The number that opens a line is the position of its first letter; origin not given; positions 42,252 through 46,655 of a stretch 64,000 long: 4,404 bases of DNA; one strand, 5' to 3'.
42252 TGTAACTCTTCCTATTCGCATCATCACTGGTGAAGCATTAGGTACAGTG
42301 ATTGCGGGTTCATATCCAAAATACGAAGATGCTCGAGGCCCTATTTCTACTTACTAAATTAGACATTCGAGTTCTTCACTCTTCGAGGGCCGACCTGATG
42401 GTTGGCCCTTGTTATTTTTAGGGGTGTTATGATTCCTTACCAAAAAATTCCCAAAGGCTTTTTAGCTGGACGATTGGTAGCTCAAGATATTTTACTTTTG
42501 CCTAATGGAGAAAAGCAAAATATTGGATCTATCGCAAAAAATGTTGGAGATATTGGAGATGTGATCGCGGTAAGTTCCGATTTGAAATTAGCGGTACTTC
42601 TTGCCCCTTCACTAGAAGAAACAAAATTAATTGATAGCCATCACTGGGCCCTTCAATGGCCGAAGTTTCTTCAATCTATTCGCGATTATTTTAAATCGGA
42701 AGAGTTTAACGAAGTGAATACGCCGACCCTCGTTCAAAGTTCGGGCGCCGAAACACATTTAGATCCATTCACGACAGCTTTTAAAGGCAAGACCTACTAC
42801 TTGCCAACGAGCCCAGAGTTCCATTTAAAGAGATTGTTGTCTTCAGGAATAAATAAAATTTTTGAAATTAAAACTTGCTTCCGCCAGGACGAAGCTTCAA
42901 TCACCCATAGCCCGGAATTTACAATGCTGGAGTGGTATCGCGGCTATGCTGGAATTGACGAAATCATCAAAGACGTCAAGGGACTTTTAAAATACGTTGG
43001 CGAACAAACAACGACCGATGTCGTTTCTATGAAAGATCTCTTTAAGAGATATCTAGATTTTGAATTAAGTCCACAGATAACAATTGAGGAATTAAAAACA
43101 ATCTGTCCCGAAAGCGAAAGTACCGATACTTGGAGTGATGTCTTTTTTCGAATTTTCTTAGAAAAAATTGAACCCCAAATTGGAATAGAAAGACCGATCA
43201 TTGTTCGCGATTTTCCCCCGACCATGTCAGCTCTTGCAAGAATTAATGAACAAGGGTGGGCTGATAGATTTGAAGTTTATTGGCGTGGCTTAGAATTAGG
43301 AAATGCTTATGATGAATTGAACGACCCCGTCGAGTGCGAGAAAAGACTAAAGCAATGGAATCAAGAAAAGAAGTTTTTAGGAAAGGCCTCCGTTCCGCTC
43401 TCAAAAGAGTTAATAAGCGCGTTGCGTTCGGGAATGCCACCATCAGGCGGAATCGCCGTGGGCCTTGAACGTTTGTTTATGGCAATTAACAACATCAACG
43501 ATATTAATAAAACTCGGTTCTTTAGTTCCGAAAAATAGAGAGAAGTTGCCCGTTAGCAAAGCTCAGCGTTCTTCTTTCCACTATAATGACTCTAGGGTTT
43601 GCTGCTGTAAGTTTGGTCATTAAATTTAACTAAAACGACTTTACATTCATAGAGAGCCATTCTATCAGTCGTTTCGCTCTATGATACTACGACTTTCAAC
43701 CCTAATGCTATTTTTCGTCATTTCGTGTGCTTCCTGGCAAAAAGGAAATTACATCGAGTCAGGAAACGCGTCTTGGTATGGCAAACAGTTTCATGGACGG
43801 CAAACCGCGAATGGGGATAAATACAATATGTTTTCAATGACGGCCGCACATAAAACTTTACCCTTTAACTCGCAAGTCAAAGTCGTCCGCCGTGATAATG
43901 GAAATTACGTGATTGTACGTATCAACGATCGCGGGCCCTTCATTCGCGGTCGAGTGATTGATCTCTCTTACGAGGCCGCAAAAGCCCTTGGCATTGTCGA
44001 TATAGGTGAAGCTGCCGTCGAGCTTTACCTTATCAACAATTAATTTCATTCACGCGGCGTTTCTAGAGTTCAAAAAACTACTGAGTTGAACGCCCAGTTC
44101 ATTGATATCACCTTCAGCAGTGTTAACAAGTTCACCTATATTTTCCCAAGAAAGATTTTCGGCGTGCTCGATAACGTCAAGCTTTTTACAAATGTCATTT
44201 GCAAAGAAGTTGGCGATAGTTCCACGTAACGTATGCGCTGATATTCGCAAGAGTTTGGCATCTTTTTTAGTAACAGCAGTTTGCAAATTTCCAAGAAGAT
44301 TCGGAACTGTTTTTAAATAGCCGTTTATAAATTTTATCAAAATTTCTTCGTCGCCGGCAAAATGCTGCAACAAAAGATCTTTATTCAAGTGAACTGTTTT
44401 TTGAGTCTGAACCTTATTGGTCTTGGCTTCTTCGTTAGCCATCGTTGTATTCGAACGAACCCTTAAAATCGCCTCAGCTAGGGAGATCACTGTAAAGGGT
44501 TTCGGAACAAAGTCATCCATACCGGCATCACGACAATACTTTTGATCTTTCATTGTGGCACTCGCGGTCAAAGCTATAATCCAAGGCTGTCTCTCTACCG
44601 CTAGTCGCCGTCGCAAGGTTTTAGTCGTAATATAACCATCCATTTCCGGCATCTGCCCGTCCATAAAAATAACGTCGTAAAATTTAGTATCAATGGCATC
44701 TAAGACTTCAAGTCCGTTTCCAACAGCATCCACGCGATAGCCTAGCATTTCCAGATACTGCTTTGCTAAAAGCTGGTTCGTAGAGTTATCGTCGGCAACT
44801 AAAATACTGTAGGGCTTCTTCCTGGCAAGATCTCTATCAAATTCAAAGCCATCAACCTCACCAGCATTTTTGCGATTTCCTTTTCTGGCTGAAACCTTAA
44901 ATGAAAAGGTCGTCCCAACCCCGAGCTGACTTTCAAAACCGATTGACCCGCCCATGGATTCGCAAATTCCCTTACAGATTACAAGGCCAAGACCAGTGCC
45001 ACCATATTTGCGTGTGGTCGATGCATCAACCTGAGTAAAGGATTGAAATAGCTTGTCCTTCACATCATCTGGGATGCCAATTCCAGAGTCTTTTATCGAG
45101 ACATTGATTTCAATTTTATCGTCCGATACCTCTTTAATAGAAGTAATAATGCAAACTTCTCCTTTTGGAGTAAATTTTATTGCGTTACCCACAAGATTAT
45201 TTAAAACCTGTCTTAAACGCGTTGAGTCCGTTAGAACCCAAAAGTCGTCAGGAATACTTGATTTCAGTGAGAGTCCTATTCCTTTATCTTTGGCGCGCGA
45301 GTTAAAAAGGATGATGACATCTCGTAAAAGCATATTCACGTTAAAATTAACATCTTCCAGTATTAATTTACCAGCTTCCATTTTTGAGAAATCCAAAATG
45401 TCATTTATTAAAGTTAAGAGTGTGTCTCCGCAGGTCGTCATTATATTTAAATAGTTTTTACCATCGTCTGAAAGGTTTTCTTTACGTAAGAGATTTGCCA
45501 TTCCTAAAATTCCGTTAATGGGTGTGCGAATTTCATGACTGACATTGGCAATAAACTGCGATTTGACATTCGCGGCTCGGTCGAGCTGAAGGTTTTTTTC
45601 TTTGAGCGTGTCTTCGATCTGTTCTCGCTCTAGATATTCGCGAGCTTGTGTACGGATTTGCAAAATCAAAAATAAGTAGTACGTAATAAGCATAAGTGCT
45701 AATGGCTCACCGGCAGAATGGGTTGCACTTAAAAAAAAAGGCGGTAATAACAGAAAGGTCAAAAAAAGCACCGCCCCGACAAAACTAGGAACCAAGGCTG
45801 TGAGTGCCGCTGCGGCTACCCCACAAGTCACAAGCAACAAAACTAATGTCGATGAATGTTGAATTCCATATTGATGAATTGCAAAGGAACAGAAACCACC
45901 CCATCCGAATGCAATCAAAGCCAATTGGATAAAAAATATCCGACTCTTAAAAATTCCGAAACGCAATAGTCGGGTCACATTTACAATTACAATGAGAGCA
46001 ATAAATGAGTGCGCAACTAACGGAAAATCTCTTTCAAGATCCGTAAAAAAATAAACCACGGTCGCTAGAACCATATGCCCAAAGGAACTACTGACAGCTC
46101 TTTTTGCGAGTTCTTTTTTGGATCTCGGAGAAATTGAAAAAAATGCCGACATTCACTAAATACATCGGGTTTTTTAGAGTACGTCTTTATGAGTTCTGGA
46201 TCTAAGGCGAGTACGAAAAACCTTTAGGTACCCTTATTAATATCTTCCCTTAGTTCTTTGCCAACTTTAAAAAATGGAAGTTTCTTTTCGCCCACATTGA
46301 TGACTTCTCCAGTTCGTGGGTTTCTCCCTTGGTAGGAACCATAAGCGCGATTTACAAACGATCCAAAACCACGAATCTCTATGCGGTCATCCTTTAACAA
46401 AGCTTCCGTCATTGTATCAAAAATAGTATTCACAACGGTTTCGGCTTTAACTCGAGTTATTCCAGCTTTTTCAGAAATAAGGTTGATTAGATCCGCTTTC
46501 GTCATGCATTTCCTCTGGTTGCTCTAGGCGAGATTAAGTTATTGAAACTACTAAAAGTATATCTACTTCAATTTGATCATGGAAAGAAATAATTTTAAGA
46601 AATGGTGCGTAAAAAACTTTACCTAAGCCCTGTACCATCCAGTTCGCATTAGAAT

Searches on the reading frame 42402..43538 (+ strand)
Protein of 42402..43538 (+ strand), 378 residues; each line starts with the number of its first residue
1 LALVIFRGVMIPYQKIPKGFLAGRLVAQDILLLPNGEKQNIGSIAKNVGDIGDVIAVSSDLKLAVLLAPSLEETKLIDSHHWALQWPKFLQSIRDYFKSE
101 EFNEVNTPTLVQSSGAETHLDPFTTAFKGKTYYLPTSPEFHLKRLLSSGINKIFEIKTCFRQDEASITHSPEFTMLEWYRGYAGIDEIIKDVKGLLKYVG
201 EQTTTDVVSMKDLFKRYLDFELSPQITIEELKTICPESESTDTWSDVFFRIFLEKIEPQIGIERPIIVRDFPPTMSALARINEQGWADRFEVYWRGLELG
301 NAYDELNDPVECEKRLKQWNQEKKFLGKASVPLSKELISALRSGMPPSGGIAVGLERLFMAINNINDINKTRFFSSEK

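Call 6: search_protein_families(library=pfam, proteins=[window:42402-43538:+], max_evalue=0.01)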
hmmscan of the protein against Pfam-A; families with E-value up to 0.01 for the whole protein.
window:42402-43538:+ (378 aa): 2 families
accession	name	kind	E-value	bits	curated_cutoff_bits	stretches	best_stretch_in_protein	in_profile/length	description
PF00152.25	tRNA-synt_2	-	6.9e-49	167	25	1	88-376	27-306/308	tRNA synthetases class II (D, K and N)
PF01409.25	tRNA-synt_2d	-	0.00012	22.1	19.8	0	152-180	104-132/246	tRNA synthetases class II core domain (F)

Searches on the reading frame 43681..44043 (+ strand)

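Call 6: search_protein_families(library=pfam, proteins=[window:43681-44043:+], max_evalue=0.01)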
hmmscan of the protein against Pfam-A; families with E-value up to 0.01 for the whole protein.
window:43681-44043:+ (120 aa): 1 family
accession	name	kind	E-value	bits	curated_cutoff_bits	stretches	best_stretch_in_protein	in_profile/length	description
PF03330.24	DPBB_1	-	7.7e-27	93.8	28.8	1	26-114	2-82/83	Lytic transglycolase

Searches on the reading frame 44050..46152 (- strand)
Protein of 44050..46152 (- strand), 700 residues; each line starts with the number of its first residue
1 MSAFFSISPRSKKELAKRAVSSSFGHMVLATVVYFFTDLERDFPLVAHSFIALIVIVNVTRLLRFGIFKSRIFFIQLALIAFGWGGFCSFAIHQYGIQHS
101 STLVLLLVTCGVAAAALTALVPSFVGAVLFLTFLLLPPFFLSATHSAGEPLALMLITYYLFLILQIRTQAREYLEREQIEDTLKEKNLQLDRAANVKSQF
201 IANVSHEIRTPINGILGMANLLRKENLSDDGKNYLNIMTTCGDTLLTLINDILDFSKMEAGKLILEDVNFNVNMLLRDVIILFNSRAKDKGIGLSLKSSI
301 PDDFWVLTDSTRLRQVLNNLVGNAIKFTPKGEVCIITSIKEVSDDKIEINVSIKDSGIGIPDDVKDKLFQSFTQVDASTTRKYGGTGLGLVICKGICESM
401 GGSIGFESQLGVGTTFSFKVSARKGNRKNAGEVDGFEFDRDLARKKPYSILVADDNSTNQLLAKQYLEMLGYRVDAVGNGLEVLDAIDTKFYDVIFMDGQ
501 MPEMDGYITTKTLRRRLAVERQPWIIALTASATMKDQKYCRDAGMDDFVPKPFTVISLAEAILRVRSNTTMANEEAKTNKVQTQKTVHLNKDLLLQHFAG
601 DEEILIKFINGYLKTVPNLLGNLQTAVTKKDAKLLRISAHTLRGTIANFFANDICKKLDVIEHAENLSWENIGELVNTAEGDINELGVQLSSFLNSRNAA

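Call 6: search_protein_families(library=pfam, proteins=[window:44050-46152:-], max_evalue=0.01)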
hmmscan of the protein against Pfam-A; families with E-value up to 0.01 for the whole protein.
window:44050-46152:- (700 aa): 5 families
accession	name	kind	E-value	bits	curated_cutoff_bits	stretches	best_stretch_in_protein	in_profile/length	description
PF02518.31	HATPase_c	-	4.5e-28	98.4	26.4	1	309-421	2-108/111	Histidine kinase-, DNA gyrase B-, and HSP90-like ATPase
PF00072.30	Response_reg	-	1.2e-23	83.9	30.2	1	450-562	1-110/111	Response regulator receiver domain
PF00512.31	HisKA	-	5.7e-23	81.2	26.9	1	197-261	2-66/66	His Kinase A (phospho-acceptor) domain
PF01627.28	Hpt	-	0.00068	20.3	24.6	1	612-670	6-69/84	Hpt domain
PF11992.13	TgpA_N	-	0.003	17.1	30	1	29-168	3-146/333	TgpA N-terminal domain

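Call 90: search_protein_families(library=ncbifam, proteins=[window:44050-46152:-], max_evalue=0.01)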
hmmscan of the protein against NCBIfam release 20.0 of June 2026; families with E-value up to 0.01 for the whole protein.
window:44050-46152:- (700 aa): 146 families (the best 25 are shown)
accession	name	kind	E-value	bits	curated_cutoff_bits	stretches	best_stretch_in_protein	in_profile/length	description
NF008318.0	PRK11107.1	equivalog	4.8e-114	382.3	890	2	172-425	267-521/920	two-component sensor histidine kinase BarA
TIGR02956.1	TMAO_torS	equivalog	3.5e-100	336.5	676.5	1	188-668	455-946/967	TMAO reductase system sensor histidine kinase/response regulator TorS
NF041947.1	LuxQ_Vibrio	equivalog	8.9e-93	311.7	1200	1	191-568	466-841/843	quorum-sensing autoinducer 2 sensor kinase/phosphatase LuxQ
NF008302.0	PRK11091.1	equivalog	4.9e-91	306.1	838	1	184-697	270-776/779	aerobic respiration two-component sensor histidine kinase ArcB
NF045901.1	HisKinLetSLeg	equivalog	2.2e-86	290.7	1650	2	169-424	267-520/906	two-component system sensor histidine kinase LetS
NF038297.2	hybrid_HK_HrmK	equivalog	1.5e-77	261.6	725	1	168-562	206-604/607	hybrid histidine kinase/response regulator HrmK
NF011874.0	PRK15347.1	equivalog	7.4e-76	255.9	852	2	183-420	384-612/921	two component system sensor kinase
NF008099.0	PRK10841.1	equivalog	1.8e-71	241.2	920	2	176-422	449-690/949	two-component system sensor histidine kinase RcsC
NF007420.1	PRK09959.1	equivalog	1.1e-70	238.4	1995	1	180-694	696-1193/1197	acid-sensing system histidine kinase EvgS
NF008543.0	PRK11466.1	equivalog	1.6e-58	198.4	982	1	190-674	437-897/914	TMAO reductase system sensor histidine kinase/response regulator TorS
NF046044.1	PnpS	equivalog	6.1e-55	186.8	400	1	191-419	164-388/390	two-component system histidine kinase PnpS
NF047874.1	MASE3_PAS_HK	subfamily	2.5e-48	165.3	560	1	174-426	376-629/655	MASE3 domain-containing sensor histidine kinase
NF047465.1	hybrid_HK_LvrA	exception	2.6e-48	164.7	1200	1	177-558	182-576/819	hybrid histidine kinase/response regulator LvrA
NF033092.0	HK_WalK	equivalog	2.7e-48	164.9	725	1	195-420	370-592/594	cell wall metabolism sensor histidine kinase WalK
NF041880.1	EPS_EpsF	equivalog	8.8e-46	156.4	900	2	189-420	266-489/492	response regulator EpsF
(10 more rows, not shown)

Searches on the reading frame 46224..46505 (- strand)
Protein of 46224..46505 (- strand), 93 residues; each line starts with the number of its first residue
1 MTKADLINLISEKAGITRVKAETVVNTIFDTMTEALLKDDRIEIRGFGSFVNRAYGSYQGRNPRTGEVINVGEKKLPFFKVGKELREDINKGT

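Call 6: search_protein_families(library=pfam, proteins=[window:46224-46505:-], max_evalue=0.01)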
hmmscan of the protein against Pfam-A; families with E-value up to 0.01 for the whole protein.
window:46224-46505:- (93 aa): 3 families
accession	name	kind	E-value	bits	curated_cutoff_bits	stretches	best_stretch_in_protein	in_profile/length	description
PF00216.26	Bac_DNA_binding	-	2e-29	102.1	22.4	1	1-90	1-90/90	Bacterial DNA-binding protein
PF18175.6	HU-CCDC81_bac_2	-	0.0001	22.5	35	1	6-59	3-56/70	CCDC81-like prokaryotic HU domain 2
PF18291.6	HU-HIG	-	0.0018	18.8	26.2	1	2-91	33-120/125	HU domain fused to wHTH, Ig, or Glycine-rich motif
